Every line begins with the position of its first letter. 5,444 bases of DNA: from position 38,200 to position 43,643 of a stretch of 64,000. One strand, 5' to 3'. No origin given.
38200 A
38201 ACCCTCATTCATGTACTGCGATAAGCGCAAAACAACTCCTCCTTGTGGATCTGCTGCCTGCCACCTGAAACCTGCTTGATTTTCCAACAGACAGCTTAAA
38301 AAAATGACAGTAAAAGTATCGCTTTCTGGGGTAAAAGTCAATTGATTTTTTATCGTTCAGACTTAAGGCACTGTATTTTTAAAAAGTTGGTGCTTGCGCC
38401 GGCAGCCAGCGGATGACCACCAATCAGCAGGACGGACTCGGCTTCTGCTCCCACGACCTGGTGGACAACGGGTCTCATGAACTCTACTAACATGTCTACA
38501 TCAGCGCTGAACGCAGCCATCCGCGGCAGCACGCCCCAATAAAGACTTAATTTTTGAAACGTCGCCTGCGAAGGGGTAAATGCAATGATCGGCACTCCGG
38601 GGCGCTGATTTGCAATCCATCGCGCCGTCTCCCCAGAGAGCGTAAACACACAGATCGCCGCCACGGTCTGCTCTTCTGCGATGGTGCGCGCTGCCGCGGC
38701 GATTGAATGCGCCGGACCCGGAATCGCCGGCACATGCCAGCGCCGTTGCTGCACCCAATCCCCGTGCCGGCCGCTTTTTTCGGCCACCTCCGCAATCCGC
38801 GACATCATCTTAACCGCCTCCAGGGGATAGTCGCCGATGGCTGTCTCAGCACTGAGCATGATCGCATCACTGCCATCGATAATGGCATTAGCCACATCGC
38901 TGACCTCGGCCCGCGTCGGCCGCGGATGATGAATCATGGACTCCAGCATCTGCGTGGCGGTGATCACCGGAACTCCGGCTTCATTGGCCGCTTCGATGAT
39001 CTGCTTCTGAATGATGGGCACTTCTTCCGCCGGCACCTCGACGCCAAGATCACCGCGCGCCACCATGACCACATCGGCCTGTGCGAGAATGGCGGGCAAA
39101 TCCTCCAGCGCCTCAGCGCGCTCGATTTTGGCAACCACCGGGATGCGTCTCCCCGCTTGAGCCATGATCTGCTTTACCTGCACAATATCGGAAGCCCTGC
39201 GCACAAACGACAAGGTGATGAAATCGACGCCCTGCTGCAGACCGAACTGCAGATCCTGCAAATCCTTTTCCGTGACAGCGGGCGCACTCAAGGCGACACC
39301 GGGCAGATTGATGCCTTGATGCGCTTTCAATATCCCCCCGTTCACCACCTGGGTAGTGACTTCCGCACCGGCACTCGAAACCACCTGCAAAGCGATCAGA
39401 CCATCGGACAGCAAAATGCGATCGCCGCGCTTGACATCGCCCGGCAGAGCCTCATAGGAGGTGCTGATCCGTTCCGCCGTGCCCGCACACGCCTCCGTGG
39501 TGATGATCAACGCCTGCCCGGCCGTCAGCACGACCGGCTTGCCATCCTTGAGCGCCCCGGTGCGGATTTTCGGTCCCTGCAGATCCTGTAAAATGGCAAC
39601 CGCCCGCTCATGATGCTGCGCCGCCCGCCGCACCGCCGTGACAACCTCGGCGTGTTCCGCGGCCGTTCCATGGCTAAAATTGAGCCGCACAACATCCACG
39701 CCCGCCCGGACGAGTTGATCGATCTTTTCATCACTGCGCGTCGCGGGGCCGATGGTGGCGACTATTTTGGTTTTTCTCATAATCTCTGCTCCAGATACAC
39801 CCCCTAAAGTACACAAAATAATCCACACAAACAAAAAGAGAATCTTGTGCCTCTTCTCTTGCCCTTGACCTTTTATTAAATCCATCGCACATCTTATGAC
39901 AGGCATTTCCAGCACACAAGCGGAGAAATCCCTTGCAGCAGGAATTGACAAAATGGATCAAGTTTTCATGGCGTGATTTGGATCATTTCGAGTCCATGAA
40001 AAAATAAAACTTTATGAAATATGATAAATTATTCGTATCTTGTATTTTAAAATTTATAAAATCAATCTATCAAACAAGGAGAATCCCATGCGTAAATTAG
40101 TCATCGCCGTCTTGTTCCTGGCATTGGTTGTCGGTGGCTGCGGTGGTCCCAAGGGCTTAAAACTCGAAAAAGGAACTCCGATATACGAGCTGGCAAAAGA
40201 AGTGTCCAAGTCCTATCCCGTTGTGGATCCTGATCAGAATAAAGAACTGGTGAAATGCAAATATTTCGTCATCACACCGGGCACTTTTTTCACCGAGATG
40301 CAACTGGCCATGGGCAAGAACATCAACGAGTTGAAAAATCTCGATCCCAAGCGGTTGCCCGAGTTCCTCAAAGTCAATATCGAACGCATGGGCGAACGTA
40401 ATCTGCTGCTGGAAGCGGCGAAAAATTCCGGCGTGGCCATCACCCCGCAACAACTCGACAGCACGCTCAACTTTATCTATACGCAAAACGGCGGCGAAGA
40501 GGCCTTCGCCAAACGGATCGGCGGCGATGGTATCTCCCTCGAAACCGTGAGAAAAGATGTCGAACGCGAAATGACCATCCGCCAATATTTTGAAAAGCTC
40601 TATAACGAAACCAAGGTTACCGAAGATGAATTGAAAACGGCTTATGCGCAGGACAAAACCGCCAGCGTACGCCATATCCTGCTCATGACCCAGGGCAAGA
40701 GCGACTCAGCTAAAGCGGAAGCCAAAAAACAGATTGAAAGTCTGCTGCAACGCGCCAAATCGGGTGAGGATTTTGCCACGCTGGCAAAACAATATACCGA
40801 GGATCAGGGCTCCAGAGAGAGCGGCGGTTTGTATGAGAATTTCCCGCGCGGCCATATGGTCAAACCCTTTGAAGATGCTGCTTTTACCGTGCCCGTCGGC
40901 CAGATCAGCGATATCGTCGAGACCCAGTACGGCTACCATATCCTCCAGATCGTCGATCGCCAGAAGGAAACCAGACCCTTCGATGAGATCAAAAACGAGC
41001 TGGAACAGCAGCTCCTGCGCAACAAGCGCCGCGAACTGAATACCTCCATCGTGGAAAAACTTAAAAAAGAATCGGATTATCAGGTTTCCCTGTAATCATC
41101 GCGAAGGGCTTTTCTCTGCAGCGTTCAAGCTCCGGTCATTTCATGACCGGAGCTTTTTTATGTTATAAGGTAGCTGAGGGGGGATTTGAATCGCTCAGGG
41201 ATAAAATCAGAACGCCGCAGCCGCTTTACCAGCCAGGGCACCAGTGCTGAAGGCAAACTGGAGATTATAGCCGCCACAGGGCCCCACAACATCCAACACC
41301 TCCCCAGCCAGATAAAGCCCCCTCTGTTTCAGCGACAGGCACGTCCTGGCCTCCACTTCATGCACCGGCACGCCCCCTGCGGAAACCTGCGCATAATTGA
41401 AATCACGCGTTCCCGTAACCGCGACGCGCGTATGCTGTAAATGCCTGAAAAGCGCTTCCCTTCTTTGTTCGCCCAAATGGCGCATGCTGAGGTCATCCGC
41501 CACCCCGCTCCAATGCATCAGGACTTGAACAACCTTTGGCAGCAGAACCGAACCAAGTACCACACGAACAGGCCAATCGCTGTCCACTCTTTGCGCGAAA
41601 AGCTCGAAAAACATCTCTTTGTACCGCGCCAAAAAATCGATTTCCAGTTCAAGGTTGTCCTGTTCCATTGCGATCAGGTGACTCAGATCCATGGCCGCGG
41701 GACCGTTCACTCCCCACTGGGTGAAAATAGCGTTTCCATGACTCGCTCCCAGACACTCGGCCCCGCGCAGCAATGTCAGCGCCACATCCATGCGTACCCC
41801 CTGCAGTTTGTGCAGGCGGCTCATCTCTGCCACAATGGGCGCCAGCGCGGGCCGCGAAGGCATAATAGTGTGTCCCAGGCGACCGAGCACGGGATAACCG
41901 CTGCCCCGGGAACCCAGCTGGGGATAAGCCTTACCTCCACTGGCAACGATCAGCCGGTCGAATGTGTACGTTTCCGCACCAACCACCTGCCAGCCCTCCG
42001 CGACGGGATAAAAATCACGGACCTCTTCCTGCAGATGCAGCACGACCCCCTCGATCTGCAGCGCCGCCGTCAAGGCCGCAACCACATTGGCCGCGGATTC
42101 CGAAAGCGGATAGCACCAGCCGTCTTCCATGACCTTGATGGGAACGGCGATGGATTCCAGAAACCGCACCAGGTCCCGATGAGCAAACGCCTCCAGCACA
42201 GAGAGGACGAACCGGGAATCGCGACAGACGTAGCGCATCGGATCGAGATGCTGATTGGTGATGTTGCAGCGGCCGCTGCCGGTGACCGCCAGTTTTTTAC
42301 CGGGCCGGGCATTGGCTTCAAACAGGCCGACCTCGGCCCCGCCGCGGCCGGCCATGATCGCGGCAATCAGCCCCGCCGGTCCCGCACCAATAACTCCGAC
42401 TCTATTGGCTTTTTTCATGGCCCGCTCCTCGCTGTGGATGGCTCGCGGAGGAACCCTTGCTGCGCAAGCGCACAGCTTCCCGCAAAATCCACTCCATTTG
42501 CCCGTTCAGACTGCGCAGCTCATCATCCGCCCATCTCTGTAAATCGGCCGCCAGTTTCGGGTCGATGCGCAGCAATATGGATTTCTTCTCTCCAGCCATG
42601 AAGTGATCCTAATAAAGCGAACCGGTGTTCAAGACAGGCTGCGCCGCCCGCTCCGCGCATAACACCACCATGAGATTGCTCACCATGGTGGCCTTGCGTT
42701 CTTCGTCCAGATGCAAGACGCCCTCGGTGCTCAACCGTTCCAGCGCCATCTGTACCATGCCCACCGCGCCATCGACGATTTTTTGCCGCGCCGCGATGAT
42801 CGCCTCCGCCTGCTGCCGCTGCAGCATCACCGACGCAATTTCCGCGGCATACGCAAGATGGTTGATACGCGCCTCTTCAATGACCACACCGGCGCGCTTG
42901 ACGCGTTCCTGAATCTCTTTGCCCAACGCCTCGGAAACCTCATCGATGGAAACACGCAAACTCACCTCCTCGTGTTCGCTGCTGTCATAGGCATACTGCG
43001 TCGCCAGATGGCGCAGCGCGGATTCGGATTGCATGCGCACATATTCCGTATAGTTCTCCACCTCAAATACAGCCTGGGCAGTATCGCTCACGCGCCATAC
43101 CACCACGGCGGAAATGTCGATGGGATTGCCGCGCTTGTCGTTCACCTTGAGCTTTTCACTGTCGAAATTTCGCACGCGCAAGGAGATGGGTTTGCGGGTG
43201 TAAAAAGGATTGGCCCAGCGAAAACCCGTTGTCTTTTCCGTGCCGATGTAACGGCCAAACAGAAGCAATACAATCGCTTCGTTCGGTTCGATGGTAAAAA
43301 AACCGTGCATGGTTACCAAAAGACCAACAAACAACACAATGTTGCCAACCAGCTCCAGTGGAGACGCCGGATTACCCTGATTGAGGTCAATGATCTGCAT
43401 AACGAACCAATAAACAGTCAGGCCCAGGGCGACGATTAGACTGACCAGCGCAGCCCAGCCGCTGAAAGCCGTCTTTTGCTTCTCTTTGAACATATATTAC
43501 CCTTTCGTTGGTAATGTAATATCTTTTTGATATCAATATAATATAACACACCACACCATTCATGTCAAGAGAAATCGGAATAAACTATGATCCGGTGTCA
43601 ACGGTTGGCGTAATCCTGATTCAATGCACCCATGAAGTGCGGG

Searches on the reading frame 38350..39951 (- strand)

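Call 43: search_protein_families(library=pfam, proteins=[window:38350-39951:-], max_evalue=0.0001)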
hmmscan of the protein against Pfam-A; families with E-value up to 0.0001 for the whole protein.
window:38350-39951:- (533 aa): 2 families
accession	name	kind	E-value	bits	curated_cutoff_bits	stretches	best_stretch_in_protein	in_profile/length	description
PF00224.27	PK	-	1.7e-124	415.6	30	1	58-380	1-328/328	Pyruvate kinase, barrel domain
PF02887.21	PK_C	-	2.6e-27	95.6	28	1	415-526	1-113/114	Pyruvate kinase, alpha/beta domain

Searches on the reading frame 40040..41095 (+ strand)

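Call 43: search_protein_families(library=pfam, proteins=[window:40040-41095:+], max_evalue=0.0001)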
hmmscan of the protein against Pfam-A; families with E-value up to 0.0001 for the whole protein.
window:40040-41095:+ (351 aa): 4 families
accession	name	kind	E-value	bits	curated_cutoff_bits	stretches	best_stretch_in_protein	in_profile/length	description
PF13616.12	Rotamase_3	-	5.7e-34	117.6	22.5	1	203-307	12-115/116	PPIC-type PPIASE domain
PF00639.27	Rotamase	-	2.7e-26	92.8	21.7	1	212-304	1-95/97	PPIC-type PPIASE domain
PF13145.12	Rotamase_2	-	1.2e-13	52.3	27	1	193-319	1-121/121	PPIC-type PPIASE domain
PF09312.16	SurA_N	-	2.5e-06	28.1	30.8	1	114-181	47-115/118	SurA N-terminal domain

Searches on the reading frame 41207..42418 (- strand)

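Call 34: search_protein_families(library=pfam, proteins=[window:41207-42418:-], max_evalue=0.0001)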
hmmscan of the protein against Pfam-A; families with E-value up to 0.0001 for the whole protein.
window:41207-42418:- (403 aa): 5 families
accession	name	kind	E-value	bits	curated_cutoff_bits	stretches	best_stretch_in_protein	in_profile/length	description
PF03486.20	HI0933_like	-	5e-67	226.3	50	1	7-398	3-243/244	HI0933-like protein Rossmann domain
PF22780.1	HI0933_like_1st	-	8.2e-18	65.2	27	1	189-345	1-165/165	HI0933-like protein barrel and H2TH domain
PF01266.30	DAO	-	1.5e-06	28.4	27.9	0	109-184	148-231/353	FAD dependent oxidoreductase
PF07992.20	Pyr_redox_2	-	1.5e-06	28.3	26.1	1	6-165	2-112/291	Pyridine nucleotide-disulphide oxidoreductase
PF12831.13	FAD_oxidored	-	7.3e-05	22.7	27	0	8-40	3-35/416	FAD dependent oxidoreductase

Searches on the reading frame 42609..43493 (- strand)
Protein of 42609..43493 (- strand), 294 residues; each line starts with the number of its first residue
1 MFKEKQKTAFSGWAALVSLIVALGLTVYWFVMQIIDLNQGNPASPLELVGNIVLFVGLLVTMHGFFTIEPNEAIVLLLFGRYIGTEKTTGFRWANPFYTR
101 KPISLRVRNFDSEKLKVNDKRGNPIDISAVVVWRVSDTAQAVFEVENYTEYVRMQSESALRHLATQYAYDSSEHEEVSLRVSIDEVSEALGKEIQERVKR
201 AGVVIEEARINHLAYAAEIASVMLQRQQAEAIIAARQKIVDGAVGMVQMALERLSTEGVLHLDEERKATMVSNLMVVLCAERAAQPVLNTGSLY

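Call 34: search_protein_families(library=pfam, proteins=[window:42609-43493:-], max_evalue=0.0001)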
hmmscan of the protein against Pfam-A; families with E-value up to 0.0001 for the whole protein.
window:42609-43493:- (294 aa): 1 family
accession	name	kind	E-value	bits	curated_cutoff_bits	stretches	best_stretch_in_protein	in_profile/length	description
PF01145.31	Band_7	-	9.9e-26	91.3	23.6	1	67-238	2-170/176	SPFH domain / Band 7 family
